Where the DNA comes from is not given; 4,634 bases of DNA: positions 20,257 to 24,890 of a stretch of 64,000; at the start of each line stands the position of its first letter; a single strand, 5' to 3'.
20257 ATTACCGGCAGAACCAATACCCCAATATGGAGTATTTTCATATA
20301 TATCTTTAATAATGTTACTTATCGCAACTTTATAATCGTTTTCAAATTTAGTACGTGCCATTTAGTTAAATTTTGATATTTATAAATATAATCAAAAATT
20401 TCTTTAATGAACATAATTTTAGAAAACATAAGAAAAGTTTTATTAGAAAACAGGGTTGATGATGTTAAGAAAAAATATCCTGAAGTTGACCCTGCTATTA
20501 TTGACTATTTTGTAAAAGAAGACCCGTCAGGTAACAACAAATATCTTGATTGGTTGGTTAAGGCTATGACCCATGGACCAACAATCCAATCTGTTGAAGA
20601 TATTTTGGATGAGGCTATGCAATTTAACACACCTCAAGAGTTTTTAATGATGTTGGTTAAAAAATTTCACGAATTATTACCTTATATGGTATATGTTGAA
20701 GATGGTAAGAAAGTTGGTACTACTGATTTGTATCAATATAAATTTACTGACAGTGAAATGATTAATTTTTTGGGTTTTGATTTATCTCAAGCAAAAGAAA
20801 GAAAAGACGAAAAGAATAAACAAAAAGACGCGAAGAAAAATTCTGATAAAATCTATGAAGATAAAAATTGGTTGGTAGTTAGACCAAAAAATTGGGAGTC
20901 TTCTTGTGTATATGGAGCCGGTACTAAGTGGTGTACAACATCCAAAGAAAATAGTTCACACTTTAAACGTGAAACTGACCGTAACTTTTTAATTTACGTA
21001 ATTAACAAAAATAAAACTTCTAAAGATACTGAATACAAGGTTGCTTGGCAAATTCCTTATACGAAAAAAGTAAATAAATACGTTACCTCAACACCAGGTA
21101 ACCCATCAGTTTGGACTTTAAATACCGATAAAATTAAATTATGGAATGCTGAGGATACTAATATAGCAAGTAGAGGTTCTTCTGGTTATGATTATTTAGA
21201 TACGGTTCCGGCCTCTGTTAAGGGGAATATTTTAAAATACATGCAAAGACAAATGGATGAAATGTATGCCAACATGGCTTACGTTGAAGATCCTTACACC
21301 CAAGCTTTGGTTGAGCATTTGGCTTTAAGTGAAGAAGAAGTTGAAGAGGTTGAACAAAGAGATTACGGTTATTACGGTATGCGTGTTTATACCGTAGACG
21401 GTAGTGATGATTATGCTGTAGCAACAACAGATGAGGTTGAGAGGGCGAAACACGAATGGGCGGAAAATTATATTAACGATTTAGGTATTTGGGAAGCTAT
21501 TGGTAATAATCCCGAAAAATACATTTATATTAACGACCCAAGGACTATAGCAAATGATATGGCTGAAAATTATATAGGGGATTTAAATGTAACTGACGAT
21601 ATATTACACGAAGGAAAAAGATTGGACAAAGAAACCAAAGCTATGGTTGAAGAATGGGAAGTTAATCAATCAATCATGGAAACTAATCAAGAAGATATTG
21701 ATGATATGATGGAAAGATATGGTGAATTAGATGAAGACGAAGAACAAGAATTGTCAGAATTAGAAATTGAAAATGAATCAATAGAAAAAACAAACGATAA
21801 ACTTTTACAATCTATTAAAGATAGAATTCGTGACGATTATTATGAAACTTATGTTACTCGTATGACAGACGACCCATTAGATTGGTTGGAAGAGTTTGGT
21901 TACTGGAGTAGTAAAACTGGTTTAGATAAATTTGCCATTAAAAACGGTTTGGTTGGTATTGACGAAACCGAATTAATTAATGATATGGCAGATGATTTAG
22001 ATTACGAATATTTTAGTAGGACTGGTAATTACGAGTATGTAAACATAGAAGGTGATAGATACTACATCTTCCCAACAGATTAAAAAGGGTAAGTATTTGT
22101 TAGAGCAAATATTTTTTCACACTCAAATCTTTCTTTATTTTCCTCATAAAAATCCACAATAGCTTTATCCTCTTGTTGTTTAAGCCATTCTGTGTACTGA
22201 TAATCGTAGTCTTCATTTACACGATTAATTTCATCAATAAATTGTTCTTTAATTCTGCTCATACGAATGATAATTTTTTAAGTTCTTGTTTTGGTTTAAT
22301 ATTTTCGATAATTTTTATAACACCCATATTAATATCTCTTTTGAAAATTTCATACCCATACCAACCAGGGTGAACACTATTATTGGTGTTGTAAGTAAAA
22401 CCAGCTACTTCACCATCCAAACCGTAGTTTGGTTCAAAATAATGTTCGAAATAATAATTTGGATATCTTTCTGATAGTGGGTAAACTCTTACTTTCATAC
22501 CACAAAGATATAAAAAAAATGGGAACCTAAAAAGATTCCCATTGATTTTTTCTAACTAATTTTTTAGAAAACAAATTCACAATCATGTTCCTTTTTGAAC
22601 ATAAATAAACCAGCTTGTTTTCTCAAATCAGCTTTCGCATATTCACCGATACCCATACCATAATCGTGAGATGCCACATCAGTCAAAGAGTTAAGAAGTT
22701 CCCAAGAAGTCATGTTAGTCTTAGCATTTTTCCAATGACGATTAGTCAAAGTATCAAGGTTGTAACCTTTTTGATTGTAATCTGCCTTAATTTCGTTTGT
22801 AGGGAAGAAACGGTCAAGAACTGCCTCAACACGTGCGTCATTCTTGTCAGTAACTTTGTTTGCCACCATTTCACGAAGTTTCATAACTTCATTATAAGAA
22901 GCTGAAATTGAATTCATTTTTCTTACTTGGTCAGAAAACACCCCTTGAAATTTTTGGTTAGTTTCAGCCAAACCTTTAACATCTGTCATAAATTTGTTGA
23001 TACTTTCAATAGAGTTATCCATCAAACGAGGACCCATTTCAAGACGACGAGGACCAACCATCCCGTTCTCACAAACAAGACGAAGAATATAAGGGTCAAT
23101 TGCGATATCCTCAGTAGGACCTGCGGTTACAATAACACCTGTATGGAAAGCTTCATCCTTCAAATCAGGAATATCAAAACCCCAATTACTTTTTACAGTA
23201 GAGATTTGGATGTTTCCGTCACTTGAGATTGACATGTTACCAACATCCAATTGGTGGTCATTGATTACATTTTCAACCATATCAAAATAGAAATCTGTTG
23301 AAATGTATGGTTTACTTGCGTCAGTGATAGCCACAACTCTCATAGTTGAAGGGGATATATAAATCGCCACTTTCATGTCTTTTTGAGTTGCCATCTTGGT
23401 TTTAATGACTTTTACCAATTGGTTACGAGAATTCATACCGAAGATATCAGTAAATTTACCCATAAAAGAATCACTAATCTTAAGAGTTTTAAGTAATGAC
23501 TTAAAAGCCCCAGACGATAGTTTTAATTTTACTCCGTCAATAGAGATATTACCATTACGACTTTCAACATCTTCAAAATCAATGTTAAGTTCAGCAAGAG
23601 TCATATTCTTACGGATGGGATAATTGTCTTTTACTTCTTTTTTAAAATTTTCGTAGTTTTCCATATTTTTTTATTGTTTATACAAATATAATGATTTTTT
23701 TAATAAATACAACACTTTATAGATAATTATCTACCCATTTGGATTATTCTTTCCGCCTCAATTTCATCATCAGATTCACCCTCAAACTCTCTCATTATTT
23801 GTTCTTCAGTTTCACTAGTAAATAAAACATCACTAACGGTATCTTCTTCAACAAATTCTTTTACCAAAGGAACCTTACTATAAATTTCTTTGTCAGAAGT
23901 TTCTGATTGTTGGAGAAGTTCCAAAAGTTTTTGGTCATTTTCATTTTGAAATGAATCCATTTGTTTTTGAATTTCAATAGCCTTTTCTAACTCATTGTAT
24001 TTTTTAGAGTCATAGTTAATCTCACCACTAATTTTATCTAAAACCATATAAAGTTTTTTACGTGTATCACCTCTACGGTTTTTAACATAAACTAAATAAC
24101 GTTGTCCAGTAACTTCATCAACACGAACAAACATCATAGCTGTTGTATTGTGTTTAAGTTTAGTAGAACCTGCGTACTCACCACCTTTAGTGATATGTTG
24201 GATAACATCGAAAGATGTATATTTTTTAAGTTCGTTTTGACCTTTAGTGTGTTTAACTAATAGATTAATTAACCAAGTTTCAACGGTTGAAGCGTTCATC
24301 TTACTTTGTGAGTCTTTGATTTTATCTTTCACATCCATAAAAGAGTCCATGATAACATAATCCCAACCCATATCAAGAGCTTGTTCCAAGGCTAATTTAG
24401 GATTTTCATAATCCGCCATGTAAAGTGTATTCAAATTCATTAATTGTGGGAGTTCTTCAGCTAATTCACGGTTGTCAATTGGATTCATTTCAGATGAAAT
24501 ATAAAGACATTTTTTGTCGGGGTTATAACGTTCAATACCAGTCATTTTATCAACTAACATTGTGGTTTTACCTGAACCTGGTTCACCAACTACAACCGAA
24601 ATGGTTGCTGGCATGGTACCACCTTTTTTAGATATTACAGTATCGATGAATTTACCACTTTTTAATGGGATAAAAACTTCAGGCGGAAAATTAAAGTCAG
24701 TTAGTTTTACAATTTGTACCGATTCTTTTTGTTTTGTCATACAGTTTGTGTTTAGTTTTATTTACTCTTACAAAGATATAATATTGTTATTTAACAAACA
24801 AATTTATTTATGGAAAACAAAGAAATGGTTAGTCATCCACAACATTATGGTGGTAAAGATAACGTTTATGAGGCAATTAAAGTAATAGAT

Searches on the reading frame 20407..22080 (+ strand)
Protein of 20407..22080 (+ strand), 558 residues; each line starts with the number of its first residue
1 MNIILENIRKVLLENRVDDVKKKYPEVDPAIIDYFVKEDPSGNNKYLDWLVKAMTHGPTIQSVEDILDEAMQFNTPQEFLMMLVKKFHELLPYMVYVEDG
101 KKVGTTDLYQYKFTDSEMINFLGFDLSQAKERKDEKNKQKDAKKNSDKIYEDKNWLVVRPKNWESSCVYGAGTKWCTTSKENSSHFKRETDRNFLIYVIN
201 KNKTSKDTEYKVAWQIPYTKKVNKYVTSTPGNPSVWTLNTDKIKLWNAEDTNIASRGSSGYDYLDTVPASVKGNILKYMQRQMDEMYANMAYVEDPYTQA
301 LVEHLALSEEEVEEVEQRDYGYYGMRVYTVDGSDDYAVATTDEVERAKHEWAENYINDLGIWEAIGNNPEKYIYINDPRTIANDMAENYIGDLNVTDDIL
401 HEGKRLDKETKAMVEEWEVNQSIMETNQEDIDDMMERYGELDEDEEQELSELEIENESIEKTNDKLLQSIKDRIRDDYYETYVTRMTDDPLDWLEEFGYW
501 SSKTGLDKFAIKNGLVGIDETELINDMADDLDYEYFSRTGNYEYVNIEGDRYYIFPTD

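Call 6: search_protein_families(library=pfam, proteins=[window:20407-22080:+], max_evalue=1)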
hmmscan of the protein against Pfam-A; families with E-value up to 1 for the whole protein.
window:20407-22080:+ (558 aa): 1 family
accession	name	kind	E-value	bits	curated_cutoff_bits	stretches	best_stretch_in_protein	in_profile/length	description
PF06367.22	Drf_FH3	-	0.23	11.7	27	1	421-485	79-143/193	Diaphanous FH3 Domain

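Call 7: search_protein_families(library=phrogs, proteins=[window:20407-22080:+], max_evalue=0.01)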
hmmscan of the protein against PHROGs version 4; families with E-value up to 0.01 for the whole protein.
window:20407-22080:+ (558 aa): 1 family
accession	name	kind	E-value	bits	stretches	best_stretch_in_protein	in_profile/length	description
phrog_17056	-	unknown function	2.3e-05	24.9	1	127-316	104-291/420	-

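Call 51: search_protein_families(library=ncbifam, proteins=[window:20407-22080:+], max_evalue=1)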
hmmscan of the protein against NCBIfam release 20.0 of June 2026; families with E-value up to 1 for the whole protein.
window:20407-22080:+ (558 aa): 1 family
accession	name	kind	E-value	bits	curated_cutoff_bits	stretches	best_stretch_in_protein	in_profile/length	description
NF047699.2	sulf_reg_SurR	exception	0.026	14.2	250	1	395-474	83-156/221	sulfur metabolism transcriptional regulator SurR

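Call 52: search_protein_families(library=padloc, proteins=[window:20407-22080:+], max_evalue=1)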
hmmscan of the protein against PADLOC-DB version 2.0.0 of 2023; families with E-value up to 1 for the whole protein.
window:20407-22080:+ (558 aa): 0 families

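Call 105: search_solved_structures(query=A7, max_evalue=1)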
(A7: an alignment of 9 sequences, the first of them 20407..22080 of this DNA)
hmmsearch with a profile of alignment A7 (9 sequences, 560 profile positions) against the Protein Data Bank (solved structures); distinct sequences matched with E-value up to 1: 11.
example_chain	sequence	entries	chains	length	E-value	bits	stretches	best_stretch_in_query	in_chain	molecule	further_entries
5nf8_A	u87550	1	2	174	0.15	13.9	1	382-467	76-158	Respiratory supercomplex factor 1, mitochondrial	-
4zry_B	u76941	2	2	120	0.19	13.5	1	423-497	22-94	Keratin, type II cytoskeletal 1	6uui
7bji_A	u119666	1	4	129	0.31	12.9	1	408-498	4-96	Centrosomal protein of 135 kDa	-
2xu6_A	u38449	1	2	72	0.42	12.4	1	437-500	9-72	MDV1 COILED COIL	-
5cff_A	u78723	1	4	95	0.52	12.1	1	408-482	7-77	Miranda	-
5jx1_A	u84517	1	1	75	0.67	11.7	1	422-478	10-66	Chimera protein of Kinesin-like protein KIF3A and Microtubule-associated protein RP/EB fam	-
5djn_A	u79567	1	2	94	0.7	11.7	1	421-481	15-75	Kinesin-like protein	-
6e2j_B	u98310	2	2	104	0.76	11.6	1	388-474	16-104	Keratin, type I cytoskeletal 10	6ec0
2eqb_B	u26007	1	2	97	0.79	11.5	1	407-490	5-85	Rab guanine nucleotide exchange factor SEC2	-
5gmk_F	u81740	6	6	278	0.82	11.4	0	391-494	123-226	Protein CWC16 | Pre-mRNA-splicing factor CWC16 | Splicing factor YJU2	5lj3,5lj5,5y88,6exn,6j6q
8akq_0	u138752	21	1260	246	0.84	11.4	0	424-497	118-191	Chloroplast membrane-associated 30 kD protein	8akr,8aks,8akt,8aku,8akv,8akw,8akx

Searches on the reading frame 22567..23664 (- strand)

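Call 12: search_protein_families(library=pfam, proteins=[window:22567-23664:-], max_evalue=0.01)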
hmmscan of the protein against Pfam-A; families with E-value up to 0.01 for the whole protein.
window:22567-23664:- (366 aa): 2 families
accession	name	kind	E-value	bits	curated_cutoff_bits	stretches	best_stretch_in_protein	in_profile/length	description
PF06067.16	DUF932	-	0.00034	20.9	23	1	191-334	82-209/227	Domain of unknown function (DUF932)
PF09524.15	Phg_2220_C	-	0.0078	16.7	27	0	80-108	34-62/73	Conserved phage C-terminus (Phg_2220_C)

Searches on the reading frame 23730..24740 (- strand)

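Call 12: search_protein_families(library=pfam, proteins=[window:23730-24740:-], max_evalue=0.01)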
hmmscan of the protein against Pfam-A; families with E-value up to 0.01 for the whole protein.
window:23730-24740:- (337 aa): 7 families
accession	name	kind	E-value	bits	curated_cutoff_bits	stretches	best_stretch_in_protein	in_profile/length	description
PF06745.19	ATPase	-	9.7e-05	22.3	26.6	1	33-150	9-120/231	KaiC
PF13401.12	AAA_22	-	0.00067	20.4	27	1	45-107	5-64/130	AAA domain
PF13245.12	AAA_19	-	0.0012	19.5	25.1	1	43-84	9-50/134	AAA domain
PF07088.17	GvpD_P-loop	-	0.0017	18.7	24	1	49-147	14-107/189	GvpD gas vesicle protein, P-loop domain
PF13481.12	AAA_25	-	0.0019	18.3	27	0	43-151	30-168/195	AAA domain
PF13173.12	AAA_14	-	0.0082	16.6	27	0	47-100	4-53/129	AAA domain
PF25199.1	nSTAND_NTPase5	-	0.0099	16.1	34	0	32-95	29-92/145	Novel STAND NTPase 5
